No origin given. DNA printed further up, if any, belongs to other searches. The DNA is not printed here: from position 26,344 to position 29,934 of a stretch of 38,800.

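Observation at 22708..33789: ECF sigma / putative anti-sigma pair heading an 11-kb block of five exported proteins of unknown function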

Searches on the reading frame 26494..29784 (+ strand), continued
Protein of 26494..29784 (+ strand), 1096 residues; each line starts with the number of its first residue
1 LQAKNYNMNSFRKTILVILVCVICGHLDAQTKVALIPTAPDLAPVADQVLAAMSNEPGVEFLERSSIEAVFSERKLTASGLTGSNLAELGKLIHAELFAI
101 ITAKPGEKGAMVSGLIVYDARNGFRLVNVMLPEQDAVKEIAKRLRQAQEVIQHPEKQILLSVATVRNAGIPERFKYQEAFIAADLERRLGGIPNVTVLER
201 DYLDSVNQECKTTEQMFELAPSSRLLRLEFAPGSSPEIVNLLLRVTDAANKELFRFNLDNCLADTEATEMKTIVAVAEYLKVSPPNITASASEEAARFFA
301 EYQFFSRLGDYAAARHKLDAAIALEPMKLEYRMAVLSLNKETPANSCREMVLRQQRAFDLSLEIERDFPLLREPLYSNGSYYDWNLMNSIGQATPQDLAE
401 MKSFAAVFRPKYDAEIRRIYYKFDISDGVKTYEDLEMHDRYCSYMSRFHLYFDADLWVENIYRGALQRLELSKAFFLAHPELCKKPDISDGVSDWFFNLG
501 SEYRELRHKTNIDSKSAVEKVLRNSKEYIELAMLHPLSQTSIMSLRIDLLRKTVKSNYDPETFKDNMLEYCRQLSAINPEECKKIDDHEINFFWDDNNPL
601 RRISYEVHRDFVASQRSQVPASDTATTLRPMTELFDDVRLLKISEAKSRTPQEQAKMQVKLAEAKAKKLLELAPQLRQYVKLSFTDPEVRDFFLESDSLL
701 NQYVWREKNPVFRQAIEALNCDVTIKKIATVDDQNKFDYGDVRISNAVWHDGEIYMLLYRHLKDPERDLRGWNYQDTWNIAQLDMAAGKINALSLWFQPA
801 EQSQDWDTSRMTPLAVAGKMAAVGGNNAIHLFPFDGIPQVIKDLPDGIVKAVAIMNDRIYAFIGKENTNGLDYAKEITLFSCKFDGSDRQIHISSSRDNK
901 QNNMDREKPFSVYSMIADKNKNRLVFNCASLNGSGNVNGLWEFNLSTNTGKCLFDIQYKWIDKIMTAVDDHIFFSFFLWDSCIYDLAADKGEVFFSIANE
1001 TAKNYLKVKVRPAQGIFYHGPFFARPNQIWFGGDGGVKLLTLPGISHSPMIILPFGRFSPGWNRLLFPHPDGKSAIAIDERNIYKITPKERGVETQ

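Call 21: find_encoding_contigs(protein=P0004, flank=10000, max_places=1)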
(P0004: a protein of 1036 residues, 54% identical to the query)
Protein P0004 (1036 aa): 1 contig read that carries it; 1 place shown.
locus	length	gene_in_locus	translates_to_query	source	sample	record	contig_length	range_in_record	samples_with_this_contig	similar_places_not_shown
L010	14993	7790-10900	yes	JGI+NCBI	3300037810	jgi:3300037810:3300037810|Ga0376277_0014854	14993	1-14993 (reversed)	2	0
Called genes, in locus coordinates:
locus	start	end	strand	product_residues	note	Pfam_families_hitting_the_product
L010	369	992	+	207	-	PF00392:GntR, PF07729:FCD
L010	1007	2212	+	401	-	PF13088:BNR_2, PF13859:BNR_3 (weak), PF15902:Sortilin-Vps10 (weak)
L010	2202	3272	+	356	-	PF03881:Fructosamin_kin, PF01636:APH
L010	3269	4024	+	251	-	PF03328:HpcH_HpaI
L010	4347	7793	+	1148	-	-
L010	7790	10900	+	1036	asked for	-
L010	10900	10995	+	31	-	-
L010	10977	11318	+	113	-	PF03783:CsgG (weak)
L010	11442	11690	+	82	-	PF09720:Unstab_antitox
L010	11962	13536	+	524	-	PF03629:SASA (weak)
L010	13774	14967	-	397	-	-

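Call 31: search_solved_structures(query=A1, max_evalue=10)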
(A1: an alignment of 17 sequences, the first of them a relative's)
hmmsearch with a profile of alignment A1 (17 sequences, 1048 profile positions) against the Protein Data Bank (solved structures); distinct sequences matched with E-value up to 10: 8.
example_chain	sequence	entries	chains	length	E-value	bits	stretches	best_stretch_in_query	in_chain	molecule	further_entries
7uuw_G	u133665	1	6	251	0.26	12.2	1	547-708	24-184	Alpha-catenin-like protein hmp-1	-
6z1p_BN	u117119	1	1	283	0.4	11.6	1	501-639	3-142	mS82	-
5cy4_A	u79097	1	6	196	0.53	11.2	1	381-433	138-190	Oligoribonuclease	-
9y42_G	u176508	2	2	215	0.9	10.5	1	363-425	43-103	60S ribosomal protein L7a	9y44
5le0_B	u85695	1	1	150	1.6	9.6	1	586-683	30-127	Protein-methionine sulfoxide oxidase MICAL1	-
5lpn_B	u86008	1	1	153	2.1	9.2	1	585-683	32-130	Protein-methionine sulfoxide oxidase MICAL1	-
4xin_A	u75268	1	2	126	3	8.7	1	837-879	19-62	LpqH orthologue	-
5cwi_A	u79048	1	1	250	8.7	7.2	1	441-535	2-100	Designed helical repeat protein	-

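Call 52: predict_structure(alignment_id=A1)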
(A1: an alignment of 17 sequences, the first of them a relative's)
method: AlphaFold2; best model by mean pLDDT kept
length: 1089 residues; sequences in the alignment: 17
mean_pLDDT: 79.2   pTM: 0.61
mean pLDDT of the five models: 79.2, 76.9, 75.9, 75.6, 75.6
residues with pLDDT >= 90: 264; 70-90: 592; 50-70: 175; < 50: 58
segments of 3 or more residues with pLDDT < 50: 1-6, 14-21, 200-211, 276-281, 615-620, 728-731, 761-764, 1085-1089
pLDDT, mean of each block of 10 residues (from residue 1): 51 47 74 82 80 77 73 61 72 80 79 71 77 84 66 60 75 74 70 55 39 61 81 80 73 84 82 58 67 76 73 82 89 76 86 91 82 69 80 90 89 78 85 86 91 91 92 83 77 85 84 93 92 89 93 92 90 70 71 81 76 48 76 64 69 85 88 85 83 76 85 90 66 75 93 70 61 91 90 67 82 90 92 85 92 87 65 93 87 79 89 94 74 93 90 87 93 93 93 88 65 88 83 85 78 67 92 90 54
secondary structure, 60 per line:
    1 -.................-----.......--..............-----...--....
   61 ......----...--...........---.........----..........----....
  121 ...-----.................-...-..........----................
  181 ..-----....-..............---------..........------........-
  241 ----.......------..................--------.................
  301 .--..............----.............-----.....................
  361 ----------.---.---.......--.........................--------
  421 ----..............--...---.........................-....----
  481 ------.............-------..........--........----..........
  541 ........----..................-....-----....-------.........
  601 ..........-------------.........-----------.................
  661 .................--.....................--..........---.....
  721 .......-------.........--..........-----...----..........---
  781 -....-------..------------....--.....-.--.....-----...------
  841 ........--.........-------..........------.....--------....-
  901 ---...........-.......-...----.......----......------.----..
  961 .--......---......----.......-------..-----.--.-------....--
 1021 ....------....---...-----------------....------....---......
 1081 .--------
elements in order (helices of 4 or more, strands of 3 or more residues): H2-18 E24-30 H33-46 E52-54 H57-66 H76-86 E90-98 E103-112 E117-123 H129-145 E151-160 H165-182 E188-191 H193-206 E216-225 E232-239 E245-251 H258-275 H284-301 H304-317 H322-334 H340-360 H379-385 H388-412 H425-438 H447-471 H473-476 H487-499 H507-516 H519-526 H531-548 H553-570 H572-575 H581-584 H592-610 H624-632 H644-677 H680-700 H703-712 E716-723 H724-727 E735-743 E746-755 E768-777 E782-785 E807-810 E813-817 E822-826 E832-834 E841-848 E851-859 E867-876 E883-887 H896-899 E904-911 E916-922 E931-937 E942-947 E959-961 E964-969 E973-978 E983-989 E1015-1018 E1021-1024 E1031-1034 E1058-1061 E1068-1071 E1075-1081

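Call 58: fold_search(model_id=the predicted structure, library=pdb)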
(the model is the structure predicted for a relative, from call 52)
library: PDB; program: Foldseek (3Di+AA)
matches with E <= 10: 972; with E <= 0.001: 87
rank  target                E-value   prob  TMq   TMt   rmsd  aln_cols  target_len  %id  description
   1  7t1z_B                2.4e-07  1.00  0.19  0.41  18.6       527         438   10  Structure of the Fbw7-Skp1-MycNdegron complex (released 2022-02-16)
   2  6wnx_G                2.6e-07  1.00  0.19  0.44  19.7       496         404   10  FBXW11-SKP1 in complex with a pSer33/pSer37 Beta-Catenin peptide (released 2020-05-06)
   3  6m90_A                5.0e-07  1.00  0.19  0.44  19.5       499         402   11  Monophosphorylated pSer33 b-Catenin peptide, b-TrCP/Skp1, NRX-2776 ternary complex (released 2019-04-03)
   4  7t1y_B                7.4e-07  1.00  0.19  0.40  18.2       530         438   10  Structure of the Fbw7-Skp1-MycCdegron complex (released 2022-02-16)
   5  2ovr_B                1.1e-06  1.00  0.19  0.41  19.4       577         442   10  Structure of the Skp1-Fbw7-CyclinEdegN complex (released 2007-04-24)
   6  6y7o_A                2.0e-06  1.00  0.19  0.52   8.5       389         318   10  The complex between the eight-bladed symmetrical designer protein Tako8 and the silicotungstic acid Keggin (STA) (released 2020-12-16)
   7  9zpd_A                2.3e-06  1.00  0.20  0.20  32.9      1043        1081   11  Cryo-EM structure of human PI3KC3-C2 in complex with Rubicon Middle Region of C terminus (released 2025-12-24)
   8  9tg7_A                2.4e-06  1.00  0.20  0.52  13.7       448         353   11  Crystal structure of beta-TrCP bound by monophosphorylated WEE1 degron peptide (released 2026-04-08)
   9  8qbn_W                4.0e-06  1.00  0.21  0.49   6.5       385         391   11  Structure of the non-canonical CTLH E3 substrate receptor WDR26 bound to YPEL5 (released 2024-05-15)
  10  9rsc_7                4.4e-06  1.00  0.20  0.50   6.7       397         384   11  Ternary complex of an improved charged molecular glue degrader ZZ2-SO2H, BRD4(BD1) neosubstrate, and the CTLH E3 ligas (released 2026-04-08)
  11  9dtb                  5.0e-06  1.00  0.21  0.56   8.5       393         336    9  Crystal structure of the WDR domain of WDR91 in complex with DR3460 (released 2024-10-16)
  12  4a2l_C                5.6e-06  1.00  0.21  0.29   7.6       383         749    8  Structure of the periplasmic domain of the heparin and heparan sulphate sensing hybrid two component system BT4663 in  (released 2012-05-02)
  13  9rsd_7                7.0e-06  1.00  0.20  0.48  15.2       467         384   11  Ternary complex of a charged molecular glue degrader ZZ1-SO2H, BRD4(BD1) neosubstrate, and the CTLH E3 ligase receptor (released 2026-04-08)
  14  8kb9                  7.6e-06  1.00  0.20  0.57   8.3       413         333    9  Structure of the WDR91 WD40 domain (released 2024-08-07)
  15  8qbn_7                9.0e-06  1.00  0.20  0.50   6.7       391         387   11  Structure of the non-canonical CTLH E3 substrate receptor WDR26 bound to YPEL5 (released 2024-05-15)
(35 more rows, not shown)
